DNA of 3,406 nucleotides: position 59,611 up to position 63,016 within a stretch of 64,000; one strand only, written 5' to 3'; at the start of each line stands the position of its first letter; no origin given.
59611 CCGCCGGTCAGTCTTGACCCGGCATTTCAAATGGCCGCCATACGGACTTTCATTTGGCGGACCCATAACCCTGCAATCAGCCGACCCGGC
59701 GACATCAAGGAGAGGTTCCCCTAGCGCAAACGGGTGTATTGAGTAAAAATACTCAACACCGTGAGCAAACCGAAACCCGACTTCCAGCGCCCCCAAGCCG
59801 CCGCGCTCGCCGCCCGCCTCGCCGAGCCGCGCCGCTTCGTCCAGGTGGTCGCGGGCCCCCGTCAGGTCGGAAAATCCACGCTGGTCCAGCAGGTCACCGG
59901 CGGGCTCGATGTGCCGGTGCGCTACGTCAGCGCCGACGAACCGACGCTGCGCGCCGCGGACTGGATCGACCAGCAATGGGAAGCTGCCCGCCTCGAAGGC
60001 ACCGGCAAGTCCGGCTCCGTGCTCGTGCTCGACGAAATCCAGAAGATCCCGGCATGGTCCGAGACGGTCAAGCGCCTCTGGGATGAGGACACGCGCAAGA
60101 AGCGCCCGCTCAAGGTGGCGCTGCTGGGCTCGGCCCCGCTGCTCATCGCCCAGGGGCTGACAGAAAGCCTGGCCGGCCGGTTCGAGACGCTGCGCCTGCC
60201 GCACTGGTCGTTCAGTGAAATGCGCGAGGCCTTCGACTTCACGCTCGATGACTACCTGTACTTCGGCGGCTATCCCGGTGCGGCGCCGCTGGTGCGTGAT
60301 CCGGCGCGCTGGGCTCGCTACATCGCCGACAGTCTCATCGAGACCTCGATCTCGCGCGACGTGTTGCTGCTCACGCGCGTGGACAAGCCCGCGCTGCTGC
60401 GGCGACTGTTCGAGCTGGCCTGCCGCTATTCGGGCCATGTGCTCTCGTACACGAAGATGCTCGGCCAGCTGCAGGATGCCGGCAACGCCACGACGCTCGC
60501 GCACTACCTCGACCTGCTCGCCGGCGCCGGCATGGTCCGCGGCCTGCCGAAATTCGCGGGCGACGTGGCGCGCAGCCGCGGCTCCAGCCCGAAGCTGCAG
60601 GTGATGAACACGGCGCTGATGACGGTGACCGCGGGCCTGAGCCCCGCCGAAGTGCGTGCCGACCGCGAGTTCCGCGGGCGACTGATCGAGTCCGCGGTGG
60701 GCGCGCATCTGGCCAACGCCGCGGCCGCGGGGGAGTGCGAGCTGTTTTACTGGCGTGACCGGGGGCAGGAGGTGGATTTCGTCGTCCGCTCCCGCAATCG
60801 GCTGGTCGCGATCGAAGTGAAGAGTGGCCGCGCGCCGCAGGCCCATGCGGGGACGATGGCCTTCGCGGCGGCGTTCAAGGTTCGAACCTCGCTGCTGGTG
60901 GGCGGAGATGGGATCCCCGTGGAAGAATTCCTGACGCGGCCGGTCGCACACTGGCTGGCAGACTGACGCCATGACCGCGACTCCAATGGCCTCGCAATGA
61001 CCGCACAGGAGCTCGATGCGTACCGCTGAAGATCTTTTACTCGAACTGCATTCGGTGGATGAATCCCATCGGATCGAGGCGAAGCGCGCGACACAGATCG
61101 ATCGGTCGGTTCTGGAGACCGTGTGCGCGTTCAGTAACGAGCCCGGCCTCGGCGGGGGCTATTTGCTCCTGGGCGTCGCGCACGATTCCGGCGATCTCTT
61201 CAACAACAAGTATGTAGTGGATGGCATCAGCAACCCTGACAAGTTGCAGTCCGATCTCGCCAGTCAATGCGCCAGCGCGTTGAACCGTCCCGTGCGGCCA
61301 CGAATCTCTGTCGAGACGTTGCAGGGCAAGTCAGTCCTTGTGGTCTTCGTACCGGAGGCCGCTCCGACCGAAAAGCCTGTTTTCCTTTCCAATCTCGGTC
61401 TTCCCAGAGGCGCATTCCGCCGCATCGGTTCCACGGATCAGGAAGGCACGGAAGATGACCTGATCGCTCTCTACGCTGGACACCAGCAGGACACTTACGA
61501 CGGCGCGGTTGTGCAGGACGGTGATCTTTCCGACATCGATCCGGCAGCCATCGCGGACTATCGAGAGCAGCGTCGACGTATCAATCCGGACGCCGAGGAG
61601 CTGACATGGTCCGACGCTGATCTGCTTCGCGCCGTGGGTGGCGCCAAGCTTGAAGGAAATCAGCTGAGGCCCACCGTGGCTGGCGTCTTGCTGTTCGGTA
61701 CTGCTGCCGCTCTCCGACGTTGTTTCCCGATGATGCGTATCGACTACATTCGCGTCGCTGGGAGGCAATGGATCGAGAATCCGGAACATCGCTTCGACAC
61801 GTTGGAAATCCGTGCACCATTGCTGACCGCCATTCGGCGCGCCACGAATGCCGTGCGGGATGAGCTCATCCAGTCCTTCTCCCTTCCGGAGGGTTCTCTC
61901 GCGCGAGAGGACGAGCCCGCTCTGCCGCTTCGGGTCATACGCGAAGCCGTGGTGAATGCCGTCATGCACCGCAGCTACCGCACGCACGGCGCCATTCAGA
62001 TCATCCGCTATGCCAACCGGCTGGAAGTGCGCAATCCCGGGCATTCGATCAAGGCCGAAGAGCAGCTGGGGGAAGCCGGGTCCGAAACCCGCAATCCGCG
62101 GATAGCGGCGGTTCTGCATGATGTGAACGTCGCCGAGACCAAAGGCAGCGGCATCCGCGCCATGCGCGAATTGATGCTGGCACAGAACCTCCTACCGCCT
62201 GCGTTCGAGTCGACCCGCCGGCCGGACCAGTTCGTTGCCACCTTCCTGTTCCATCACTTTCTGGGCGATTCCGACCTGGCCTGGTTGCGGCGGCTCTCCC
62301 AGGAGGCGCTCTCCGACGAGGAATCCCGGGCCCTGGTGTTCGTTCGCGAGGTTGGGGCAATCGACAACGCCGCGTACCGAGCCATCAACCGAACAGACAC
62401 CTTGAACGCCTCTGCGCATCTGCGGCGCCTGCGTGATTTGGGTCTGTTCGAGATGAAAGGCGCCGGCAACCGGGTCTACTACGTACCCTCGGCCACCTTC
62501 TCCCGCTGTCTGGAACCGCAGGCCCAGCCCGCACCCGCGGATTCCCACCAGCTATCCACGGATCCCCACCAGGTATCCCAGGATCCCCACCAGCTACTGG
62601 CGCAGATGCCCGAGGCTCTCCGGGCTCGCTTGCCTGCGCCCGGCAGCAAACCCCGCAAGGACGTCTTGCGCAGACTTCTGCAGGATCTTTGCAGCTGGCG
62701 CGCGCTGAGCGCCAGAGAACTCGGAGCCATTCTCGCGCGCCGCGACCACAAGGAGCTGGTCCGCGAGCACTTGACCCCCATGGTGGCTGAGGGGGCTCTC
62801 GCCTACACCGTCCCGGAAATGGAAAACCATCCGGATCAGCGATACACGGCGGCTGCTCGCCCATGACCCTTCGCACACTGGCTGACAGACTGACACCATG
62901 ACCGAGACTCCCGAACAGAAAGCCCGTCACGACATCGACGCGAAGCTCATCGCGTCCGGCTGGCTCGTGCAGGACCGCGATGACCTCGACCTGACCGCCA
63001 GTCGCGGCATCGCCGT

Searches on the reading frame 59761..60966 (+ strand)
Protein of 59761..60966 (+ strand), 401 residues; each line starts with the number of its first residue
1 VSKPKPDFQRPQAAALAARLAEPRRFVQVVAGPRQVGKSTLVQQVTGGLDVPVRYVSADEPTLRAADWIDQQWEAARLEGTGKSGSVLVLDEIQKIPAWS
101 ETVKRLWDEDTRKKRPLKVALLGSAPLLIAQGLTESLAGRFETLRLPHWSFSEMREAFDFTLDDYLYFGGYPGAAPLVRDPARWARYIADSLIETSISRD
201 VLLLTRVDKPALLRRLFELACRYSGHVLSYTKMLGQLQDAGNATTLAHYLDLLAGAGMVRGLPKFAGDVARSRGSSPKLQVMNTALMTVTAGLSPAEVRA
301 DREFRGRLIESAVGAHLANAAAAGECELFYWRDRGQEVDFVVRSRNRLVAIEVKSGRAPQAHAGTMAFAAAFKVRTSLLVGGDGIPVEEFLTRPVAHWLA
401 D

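Call 42: search_protein_families(library=pfam, proteins=[window:59761-60966:+])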
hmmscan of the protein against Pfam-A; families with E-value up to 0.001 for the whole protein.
window:59761-60966:+ (401 aa): 4 families
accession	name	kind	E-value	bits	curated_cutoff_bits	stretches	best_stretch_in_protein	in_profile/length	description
PF13635.12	DUF4143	-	9.7e-29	100.6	28.1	1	199-356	2-160/160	Domain of unknown function (DUF4143)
PF13173.12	AAA_14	-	1.1e-24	87.3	27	1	27-154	4-128/129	AAA domain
PF13401.12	AAA_22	-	0.00042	21.1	27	0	85-125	85-124/130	AAA domain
PF00004.35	AAA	-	0.00088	20.2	21.2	0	30-98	3-71/131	ATPase family associated with various cellular activities (AAA)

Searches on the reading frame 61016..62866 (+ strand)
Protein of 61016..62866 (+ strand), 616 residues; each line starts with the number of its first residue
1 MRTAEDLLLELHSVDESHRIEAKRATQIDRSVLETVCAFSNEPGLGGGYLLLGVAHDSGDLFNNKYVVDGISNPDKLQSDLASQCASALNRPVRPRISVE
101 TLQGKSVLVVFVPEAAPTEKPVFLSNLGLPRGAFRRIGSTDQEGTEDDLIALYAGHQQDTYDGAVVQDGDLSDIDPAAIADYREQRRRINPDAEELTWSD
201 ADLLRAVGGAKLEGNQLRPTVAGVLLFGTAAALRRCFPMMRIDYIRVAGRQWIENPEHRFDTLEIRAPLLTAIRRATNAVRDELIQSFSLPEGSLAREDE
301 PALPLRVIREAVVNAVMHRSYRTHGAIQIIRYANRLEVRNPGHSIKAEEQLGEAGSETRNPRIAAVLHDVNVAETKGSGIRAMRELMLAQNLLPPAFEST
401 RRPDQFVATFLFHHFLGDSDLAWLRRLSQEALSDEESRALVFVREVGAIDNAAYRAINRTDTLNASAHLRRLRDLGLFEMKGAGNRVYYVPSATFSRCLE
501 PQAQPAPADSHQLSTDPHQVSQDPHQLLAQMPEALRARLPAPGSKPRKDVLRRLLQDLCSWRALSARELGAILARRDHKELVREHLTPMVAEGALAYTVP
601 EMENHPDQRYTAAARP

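Call 42: search_protein_families(library=pfam, proteins=[window:61016-62866:+])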
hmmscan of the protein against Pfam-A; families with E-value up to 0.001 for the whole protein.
window:61016-62866:+ (616 aa): 2 families
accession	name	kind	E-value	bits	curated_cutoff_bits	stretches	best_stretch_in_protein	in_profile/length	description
PF13749.12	HATPase_c_4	-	4.1e-17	62.4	26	1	326-410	3-89/89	Putative ATP-dependent DNA helicase recG C-terminal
PF04326.19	SLFN_AlbA_2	-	2.3e-12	47.9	25.3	1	16-142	1-115/118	Schlafen, AlbA_2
